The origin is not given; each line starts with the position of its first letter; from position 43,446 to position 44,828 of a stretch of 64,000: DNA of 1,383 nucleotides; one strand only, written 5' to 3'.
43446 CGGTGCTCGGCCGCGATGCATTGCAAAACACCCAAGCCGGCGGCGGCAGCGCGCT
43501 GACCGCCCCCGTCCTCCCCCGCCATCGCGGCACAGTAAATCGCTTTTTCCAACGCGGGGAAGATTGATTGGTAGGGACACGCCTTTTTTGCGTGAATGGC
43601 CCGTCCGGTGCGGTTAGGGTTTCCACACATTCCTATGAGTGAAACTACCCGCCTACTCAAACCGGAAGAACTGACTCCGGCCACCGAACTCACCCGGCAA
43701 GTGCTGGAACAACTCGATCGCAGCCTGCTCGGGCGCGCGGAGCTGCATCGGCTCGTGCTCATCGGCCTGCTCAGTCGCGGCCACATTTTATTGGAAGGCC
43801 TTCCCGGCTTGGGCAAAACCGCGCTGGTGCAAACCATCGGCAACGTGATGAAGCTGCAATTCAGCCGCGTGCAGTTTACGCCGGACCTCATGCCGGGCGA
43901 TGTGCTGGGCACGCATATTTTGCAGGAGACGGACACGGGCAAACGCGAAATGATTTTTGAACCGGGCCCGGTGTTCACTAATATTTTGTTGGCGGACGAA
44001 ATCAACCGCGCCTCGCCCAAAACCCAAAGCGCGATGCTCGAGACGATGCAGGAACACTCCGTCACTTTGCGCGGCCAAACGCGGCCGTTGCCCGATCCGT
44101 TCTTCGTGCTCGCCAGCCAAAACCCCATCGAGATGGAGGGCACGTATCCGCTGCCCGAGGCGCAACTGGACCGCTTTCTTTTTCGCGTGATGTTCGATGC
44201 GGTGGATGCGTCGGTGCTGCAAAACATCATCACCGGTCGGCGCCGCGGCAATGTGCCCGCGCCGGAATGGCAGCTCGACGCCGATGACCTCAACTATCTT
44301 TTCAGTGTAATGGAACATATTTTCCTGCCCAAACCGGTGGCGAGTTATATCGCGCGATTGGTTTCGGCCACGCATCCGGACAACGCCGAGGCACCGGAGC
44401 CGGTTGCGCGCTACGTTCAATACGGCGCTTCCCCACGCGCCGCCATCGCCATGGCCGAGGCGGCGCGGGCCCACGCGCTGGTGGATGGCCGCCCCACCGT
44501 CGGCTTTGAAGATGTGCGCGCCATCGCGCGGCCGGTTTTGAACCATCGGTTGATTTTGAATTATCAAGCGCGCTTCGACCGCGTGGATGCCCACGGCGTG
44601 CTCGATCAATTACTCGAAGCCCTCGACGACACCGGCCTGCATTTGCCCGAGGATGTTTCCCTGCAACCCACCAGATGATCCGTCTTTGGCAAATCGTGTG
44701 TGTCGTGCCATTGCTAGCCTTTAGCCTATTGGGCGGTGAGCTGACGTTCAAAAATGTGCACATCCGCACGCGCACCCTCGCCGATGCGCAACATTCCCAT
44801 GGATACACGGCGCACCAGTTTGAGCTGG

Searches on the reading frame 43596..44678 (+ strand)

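Call 25: search_protein_families(library=pfam, proteins=[window:43596-44678:+], max_evalue=0.001)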
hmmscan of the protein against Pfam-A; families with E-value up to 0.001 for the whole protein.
window:43596-44678:+ (360 aa): 7 families
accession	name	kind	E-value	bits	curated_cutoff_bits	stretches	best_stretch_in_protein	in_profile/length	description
PF07726.17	AAA_3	-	1.2e-60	203.6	27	1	63-196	1-131/131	ATPase family associated with various cellular activities (AAA)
PF17863.7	AAA_lid_2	-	2.2e-20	72.6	22.7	1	271-337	6-72/74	AAA lid domain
PF20030.5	bpMoxR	-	3.3e-13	49.6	27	1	34-214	4-180/205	MoxR domain in the MoxR-vWA-beta-propeller ternary systems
PF07728.20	AAA_5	-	2.8e-10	40.8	22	1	63-194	1-139/139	AAA domain (dynein-related subfamily)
PF00004.35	AAA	-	2.8e-05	25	21.2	1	64-176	1-110/131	ATPase family associated with various cellular activities (AAA)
PF05496.18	RuvB_N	-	6.6e-05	23.2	27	1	62-103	34-75/159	Holliday junction DNA helicase RuvB P-loop domain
PF00493.29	MCM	-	0.00059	19.4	23.3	1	60-178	56-174/224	MCM P-loop domain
